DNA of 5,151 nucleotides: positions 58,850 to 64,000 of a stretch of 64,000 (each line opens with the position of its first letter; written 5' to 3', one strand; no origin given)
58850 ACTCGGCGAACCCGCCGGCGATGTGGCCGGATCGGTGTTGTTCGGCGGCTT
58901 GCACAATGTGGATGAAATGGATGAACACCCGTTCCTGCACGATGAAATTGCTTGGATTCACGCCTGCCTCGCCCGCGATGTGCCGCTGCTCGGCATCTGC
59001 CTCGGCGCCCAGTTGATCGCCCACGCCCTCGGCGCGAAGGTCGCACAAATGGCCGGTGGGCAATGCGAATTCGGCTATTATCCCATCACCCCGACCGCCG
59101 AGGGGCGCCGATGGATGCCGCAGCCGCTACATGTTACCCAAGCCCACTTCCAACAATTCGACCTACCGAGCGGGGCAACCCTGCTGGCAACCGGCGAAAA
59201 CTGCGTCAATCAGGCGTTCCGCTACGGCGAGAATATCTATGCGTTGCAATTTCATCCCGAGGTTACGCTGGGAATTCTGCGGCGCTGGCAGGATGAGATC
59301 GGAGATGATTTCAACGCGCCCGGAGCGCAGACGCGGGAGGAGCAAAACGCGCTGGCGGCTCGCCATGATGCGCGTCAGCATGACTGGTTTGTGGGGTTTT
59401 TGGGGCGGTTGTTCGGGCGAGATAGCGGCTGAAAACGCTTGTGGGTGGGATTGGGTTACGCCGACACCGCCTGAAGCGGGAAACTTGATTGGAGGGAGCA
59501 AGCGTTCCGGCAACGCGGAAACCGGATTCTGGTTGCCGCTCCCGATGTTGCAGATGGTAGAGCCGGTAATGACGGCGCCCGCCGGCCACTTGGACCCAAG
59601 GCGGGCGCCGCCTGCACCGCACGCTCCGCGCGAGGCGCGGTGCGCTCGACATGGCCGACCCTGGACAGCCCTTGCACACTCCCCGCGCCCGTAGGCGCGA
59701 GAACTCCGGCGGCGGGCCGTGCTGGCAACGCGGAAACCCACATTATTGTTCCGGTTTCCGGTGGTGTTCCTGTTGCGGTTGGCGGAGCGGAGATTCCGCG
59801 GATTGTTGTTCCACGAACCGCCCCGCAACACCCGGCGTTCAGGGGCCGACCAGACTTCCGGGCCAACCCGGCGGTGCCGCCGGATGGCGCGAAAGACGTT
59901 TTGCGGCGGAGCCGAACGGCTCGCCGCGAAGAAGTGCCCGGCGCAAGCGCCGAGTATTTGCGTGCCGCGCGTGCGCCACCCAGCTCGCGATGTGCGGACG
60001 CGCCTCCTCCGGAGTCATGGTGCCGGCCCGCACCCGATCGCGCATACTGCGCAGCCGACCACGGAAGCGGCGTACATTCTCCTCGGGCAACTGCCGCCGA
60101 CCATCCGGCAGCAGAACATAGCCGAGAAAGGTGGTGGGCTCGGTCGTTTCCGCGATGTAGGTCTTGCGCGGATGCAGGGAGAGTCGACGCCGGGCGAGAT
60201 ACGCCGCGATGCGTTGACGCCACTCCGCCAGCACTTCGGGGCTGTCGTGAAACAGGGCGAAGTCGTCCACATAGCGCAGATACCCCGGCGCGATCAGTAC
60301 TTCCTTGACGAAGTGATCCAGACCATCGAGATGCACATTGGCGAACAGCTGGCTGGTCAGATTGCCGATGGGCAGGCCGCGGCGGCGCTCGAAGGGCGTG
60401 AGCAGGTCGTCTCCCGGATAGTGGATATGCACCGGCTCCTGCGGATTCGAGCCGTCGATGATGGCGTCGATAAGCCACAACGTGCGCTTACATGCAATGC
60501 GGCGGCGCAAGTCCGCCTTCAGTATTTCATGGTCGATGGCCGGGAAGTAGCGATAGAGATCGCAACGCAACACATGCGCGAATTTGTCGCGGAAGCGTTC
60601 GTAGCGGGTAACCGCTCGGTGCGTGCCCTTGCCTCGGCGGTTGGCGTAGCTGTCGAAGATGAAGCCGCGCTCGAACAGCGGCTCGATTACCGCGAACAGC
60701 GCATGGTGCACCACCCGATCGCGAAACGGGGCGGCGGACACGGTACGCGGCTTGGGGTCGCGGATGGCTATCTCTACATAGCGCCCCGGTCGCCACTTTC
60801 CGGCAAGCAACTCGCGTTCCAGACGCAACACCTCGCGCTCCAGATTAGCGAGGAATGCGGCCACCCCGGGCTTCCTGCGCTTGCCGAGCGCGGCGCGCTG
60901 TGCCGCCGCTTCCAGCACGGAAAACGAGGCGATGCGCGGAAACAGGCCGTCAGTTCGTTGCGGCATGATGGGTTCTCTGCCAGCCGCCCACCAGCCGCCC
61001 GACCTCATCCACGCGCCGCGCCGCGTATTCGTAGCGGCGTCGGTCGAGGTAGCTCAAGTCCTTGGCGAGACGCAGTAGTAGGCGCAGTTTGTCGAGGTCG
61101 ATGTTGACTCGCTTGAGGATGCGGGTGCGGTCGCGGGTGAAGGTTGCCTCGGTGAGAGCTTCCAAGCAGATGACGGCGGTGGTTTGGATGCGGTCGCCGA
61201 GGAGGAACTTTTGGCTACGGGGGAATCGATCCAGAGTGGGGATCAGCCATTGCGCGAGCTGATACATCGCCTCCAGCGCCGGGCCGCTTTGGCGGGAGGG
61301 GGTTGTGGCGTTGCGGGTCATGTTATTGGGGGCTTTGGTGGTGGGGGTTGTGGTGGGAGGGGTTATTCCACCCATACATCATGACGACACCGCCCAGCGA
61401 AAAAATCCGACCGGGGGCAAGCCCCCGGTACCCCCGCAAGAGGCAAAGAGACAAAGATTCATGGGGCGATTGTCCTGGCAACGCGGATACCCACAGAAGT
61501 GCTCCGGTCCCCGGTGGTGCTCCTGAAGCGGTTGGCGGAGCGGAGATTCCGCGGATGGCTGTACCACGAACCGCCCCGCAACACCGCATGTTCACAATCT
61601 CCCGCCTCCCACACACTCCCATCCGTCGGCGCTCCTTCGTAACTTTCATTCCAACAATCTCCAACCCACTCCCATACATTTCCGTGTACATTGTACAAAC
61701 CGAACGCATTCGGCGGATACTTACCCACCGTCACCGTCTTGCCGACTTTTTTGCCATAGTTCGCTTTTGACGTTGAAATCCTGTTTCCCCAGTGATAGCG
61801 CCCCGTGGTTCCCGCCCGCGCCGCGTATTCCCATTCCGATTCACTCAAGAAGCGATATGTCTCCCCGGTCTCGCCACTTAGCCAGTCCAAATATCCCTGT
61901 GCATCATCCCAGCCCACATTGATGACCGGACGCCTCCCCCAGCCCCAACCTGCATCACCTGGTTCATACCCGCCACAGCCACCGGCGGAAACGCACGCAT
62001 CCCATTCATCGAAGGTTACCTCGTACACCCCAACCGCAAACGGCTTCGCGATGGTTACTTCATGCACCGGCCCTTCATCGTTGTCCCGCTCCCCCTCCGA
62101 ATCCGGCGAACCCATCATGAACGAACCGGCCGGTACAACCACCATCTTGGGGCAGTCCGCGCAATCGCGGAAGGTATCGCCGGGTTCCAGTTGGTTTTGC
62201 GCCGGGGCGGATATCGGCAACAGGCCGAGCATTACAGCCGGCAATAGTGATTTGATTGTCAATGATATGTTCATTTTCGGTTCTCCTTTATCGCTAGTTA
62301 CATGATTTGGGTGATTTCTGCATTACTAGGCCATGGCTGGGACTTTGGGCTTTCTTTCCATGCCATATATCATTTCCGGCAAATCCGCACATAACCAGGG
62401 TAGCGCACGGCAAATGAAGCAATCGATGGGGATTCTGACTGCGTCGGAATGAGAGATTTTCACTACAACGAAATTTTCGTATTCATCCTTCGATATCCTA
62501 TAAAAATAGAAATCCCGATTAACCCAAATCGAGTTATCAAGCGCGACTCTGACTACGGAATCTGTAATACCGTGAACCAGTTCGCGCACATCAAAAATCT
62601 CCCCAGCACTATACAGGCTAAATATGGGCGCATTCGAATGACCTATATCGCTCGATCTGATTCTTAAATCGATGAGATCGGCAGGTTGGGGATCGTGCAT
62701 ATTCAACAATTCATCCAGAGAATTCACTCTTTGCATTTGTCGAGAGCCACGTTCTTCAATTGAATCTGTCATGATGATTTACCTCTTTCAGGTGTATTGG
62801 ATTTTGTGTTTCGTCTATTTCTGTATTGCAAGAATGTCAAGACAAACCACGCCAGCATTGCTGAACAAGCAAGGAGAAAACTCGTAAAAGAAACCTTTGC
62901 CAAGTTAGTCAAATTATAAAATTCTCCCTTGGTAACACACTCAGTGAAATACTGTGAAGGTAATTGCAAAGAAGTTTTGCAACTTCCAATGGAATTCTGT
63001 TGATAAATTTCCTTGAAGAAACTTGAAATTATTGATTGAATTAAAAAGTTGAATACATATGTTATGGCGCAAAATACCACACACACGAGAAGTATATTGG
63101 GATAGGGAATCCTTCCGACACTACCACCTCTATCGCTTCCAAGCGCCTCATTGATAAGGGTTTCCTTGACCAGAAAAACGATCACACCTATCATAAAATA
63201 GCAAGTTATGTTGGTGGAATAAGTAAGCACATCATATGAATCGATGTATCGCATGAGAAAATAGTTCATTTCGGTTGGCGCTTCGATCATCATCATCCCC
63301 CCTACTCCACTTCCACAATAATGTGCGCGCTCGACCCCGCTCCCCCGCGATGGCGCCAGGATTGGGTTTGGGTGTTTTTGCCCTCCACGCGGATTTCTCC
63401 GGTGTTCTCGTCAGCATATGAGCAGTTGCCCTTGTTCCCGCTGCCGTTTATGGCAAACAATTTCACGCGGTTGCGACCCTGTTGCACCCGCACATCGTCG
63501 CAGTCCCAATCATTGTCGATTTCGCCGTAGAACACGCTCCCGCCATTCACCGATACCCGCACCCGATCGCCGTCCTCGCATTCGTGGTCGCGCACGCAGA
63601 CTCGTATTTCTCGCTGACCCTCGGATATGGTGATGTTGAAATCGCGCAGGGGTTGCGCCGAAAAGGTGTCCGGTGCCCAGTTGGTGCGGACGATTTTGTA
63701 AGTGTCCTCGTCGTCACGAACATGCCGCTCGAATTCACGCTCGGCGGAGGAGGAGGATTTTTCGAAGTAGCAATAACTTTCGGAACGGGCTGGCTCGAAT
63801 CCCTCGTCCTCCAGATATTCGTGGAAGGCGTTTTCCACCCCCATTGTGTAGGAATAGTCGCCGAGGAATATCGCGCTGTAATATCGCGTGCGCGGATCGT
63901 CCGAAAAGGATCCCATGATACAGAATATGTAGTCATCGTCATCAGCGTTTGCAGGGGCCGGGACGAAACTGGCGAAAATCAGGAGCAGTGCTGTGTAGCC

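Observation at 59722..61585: TR/VR pair shows adenine-specific mutagenesis (12 of 13 differences at TR adenines)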

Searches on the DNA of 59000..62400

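Call 34: search_rna_families(source=window, start=59000, end=62400, threshold=evalue, max_evalue=1)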
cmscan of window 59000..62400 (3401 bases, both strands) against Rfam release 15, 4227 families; matches with E-value up to 1: 0.
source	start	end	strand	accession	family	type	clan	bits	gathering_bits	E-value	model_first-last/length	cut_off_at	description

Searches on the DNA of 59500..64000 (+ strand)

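Call 11: search_dna_similar(query=window:59500-64000:+, collection=phages, mode=distant, max_rows=10)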
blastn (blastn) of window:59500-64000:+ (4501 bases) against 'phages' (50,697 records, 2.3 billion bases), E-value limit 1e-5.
Records with a match: 1; places in all: 1; records where one place covers at least 80% of the query: 0.
Best place of each record, by identity: 60-80% 1.
By first word of the organism name: Pseudomonas 1.
By host as written in the record: Pseudomonas syringae CC1557 1.
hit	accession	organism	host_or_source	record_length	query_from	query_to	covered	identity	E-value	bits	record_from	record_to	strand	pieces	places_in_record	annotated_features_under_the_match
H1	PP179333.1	Pseudomonas phage Cruim01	Pseudomonas syringae CC1557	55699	810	880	2%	78.9%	5e-6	62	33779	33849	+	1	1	retron-type RNA-directed DNA polymerase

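Call 63: search_with_rna_model(model_id=R1, sources=[L081, L082, L083, L084, L085, L086, L087, L088, L089, L090, L091, L092, L093, L094, L095, L096, L097, L098, L099, L100, L101, L102, L103, L104, L105, L106, L107, L108, L109, L110, L111, L112, L113, L114, L115, L116, L117, L118, L119, L120, L121, L122, L123, L124, L125, L126, L127, L128, L129, L130, L131, L132, L133, L134, L135, L136, L137, L138, L139, L140, L141, L142, L143, L144, L145, L146, L147, L148, L149, L150, L151, L152, L153, L154, L155, L156, L157, L158, L159, L160, L161, L162, L004, L013, L017, L021, L055, L016], max_evalue=0.01)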
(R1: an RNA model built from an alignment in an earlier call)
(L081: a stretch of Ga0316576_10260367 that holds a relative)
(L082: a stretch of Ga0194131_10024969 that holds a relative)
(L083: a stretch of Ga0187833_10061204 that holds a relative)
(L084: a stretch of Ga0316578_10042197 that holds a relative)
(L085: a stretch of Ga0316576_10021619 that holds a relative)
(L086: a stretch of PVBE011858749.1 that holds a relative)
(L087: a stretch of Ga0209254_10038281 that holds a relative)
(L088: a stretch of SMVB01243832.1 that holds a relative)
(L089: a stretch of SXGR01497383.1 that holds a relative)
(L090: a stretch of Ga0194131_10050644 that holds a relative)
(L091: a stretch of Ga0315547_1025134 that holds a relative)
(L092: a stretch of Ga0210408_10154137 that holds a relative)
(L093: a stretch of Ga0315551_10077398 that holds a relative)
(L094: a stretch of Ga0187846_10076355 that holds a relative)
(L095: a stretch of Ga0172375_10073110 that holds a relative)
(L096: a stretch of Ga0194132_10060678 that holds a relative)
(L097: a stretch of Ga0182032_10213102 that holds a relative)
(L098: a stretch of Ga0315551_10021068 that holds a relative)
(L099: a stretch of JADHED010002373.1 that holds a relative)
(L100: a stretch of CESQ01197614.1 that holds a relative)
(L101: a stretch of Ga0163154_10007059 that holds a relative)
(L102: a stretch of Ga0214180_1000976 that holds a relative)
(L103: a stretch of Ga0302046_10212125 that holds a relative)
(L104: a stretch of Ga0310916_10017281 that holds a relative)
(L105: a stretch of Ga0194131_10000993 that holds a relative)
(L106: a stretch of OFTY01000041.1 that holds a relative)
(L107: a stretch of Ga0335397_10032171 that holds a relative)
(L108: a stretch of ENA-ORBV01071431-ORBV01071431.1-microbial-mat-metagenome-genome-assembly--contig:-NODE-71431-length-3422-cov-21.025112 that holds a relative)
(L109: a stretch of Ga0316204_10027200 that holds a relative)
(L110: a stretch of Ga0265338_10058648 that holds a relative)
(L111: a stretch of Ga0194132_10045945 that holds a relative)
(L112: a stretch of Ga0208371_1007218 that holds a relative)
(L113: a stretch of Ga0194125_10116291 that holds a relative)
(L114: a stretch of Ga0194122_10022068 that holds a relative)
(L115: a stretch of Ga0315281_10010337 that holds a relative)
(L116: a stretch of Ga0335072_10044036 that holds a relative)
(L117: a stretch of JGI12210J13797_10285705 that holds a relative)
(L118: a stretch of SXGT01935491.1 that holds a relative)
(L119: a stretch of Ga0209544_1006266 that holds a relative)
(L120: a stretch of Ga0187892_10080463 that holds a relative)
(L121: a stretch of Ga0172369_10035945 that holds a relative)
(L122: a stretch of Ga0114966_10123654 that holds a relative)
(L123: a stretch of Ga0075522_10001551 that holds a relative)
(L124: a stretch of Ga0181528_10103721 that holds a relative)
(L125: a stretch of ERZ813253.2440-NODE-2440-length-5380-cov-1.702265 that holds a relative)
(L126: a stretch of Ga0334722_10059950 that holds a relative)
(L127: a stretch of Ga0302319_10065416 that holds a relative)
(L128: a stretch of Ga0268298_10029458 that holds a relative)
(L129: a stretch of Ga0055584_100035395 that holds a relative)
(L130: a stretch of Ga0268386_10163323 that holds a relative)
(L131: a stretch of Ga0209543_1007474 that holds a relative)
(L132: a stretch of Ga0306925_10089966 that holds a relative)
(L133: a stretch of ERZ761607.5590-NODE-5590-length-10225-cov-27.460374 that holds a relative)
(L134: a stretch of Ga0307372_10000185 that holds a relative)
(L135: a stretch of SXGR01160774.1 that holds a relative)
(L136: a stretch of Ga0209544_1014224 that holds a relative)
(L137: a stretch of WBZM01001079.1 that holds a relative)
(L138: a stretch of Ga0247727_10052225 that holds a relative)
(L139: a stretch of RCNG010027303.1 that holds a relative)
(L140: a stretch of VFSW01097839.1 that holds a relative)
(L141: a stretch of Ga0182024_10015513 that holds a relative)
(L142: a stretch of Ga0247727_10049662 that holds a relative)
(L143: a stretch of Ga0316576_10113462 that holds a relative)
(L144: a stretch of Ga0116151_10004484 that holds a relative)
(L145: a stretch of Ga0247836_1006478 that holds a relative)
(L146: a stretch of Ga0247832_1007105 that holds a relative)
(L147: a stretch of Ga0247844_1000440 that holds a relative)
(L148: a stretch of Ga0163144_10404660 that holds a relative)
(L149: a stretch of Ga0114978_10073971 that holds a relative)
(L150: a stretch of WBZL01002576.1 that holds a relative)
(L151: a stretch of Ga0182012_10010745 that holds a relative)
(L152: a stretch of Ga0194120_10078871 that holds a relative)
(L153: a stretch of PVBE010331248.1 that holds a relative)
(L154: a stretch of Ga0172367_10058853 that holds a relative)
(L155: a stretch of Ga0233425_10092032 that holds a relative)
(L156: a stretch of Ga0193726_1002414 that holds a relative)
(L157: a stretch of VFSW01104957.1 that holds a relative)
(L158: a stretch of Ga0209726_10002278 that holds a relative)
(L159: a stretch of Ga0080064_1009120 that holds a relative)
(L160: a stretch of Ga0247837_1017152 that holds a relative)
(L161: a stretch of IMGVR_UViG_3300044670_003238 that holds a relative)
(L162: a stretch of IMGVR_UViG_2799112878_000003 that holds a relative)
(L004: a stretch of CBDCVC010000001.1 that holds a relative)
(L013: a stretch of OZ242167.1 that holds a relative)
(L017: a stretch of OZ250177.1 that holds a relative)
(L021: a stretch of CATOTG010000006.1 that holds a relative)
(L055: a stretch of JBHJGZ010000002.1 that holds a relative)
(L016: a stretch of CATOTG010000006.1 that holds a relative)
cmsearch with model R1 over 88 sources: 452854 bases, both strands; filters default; matches with E-value up to 0.01: 81.
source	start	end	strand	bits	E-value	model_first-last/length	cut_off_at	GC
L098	2537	2620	+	97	3.8e-22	1-84/84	no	0.7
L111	1742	1825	+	88.4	6e-20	1-84/84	no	0.74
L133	5215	5298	+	88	7.6e-20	1-84/84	no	0.73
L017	8491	8573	+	87.7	9.4e-20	1-84/84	no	0.72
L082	1644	1727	+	87.1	1.3e-19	1-84/84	no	0.71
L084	1235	1318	+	84.7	5.3e-19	1-84/84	no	0.73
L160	3508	3591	+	84.6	5.6e-19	1-84/84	no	0.73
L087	2931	3014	+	83.6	1e-18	1-84/84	no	0.74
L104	1611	1697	+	83.2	1.3e-18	1-84/84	no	0.67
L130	1315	1398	+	82.9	1.5e-18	1-84/84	no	0.74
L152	1663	1746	+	82.1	2.6e-18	1-84/84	no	0.69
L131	2555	2637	+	82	2.7e-18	1-84/84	no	0.7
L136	1853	1935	+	82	2.7e-18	1-84/84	no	0.7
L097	1389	1472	+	81.9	2.8e-18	1-84/84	no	0.7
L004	8452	8534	+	81.7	3.1e-18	1-84/84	no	0.72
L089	3541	3624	+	81.6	3.3e-18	1-84/84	no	0.74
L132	2051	2134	+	81.5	3.5e-18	1-84/84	no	0.68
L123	2239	2323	+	80.7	5.7e-18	1-84/84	no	0.61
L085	1735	1818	+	80.3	7.2e-18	1-84/84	no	0.74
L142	2161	2243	+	80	8.6e-18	1-84/84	no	0.69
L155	1221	1304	+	80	8.7e-18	1-84/84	no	0.67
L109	1644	1727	+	80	8.8e-18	1-84/84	no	0.63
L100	5240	5323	+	79.6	1.1e-17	1-84/84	no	0.61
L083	2132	2215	+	79.3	1.3e-17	1-84/84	no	0.62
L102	5196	5280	+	79.3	1.3e-17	1-84/84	no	0.71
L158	5209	5290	+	79.2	1.4e-17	1-84/84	no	0.68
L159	5056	5137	+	79.2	1.4e-17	1-84/84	no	0.68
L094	1354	1437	+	79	1.6e-17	1-84/84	no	0.69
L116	1833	1917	+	78.5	2e-17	1-84/84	no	0.72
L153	2614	2698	+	78.4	2.1e-17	1-84/84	no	0.68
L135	1744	1828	+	78.3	2.3e-17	1-84/84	no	0.74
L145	5202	5283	+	78.1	2.6e-17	1-84/84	no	0.59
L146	5202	5283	+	78.1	2.6e-17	1-84/84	no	0.59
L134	5223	5307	+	78.1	2.6e-17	1-84/84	no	0.78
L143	1888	1970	+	77.9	3e-17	1-84/84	no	0.77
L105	5204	5287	+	77.8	3.1e-17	1-84/84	no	0.68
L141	5199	5283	+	77.8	3.1e-17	1-84/84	no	0.61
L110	1777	1861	+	77.6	3.5e-17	1-84/84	no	0.74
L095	1362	1445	+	77.6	3.6e-17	1-84/84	no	0.69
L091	1795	1878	+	77.5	3.7e-17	1-84/84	no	0.7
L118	5221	5304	+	77.2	4.4e-17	1-84/84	no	0.68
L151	5175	5259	+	77.2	4.4e-17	1-84/84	no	0.66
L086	2221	2303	+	76.6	6.6e-17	1-84/84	no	0.69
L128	2691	2774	+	76.1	8.6e-17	1-84/84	no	0.67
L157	2419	2503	+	75.6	1.1e-16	1-84/84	no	0.68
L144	1265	1353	+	75.6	1.2e-16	1-84/84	no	0.69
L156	5214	5298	+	75.5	1.2e-16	1-84/84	no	0.73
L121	2865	2947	+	74.8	1.8e-16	1-84/84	no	0.73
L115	5205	5288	+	73.9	3e-16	1-84/84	no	0.65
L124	1453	1537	+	73.4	4.2e-16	1-84/84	no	0.72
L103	1483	1566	+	73.3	4.6e-16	1-84/84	no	0.63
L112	1687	1770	+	72.9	5.8e-16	1-84/84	no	0.7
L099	5238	5326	+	72.8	5.8e-16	1-84/84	no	0.69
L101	5216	5299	+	72.5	7e-16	1-84/84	no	0.68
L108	1672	1755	+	72.5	7e-16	1-84/84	no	0.68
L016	3283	3365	+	72.3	8e-16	1-84/84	no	0.67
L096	1729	1811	+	72.3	8.2e-16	1-84/84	no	0.8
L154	2487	2569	+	71.7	1.1e-15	1-84/84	no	0.67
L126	2043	2128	+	71.6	1.2e-15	1-84/84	no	0.65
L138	1429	1510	+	71.4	1.4e-15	1-84/84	no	0.65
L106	5202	5285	+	70.2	2.8e-15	1-84/84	no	0.68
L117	1421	1506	+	69.8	3.5e-15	1-84/84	no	0.67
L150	5200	5285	+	69.5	4.1e-15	1-84/84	no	0.66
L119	1958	2040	+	69.5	4.2e-15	1-84/84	no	0.67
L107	5201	5284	+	69.3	4.6e-15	1-84/84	no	0.58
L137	1725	1810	+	67.9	1e-14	1-84/84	no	0.65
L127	3076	3161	+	67.7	1.2e-14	1-84/84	no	0.73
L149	1731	1816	+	66.2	3e-14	1-84/84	no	0.56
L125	1603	1686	+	66.2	3e-14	1-84/84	no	0.73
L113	1322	1405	+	65.9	3.6e-14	1-84/84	no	0.54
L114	2873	2956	+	65.9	3.6e-14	1-84/84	no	0.54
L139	1664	1749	+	63.8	1.2e-13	1-84/84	no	0.62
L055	9830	9912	+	62.4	2.7e-13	1-84/84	no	0.69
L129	1628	1711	+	62.2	3.1e-13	1-84/84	no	0.64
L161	1208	1291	+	62.2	3.1e-13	1-84/84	no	0.64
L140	1688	1771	+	61.6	4.3e-13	1-84/84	no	0.62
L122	1385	1468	+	60.3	9.4e-13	1-84/84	no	0.64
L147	2719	2803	+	59.1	2e-12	1-84/84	no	0.55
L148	1443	1526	+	57.7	4.3e-12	1-84/84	no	0.67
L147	6890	6943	+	39.9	1.5e-07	3-57/84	no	0.63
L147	6957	7023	+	24.3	0.0015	1-84/84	no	0.63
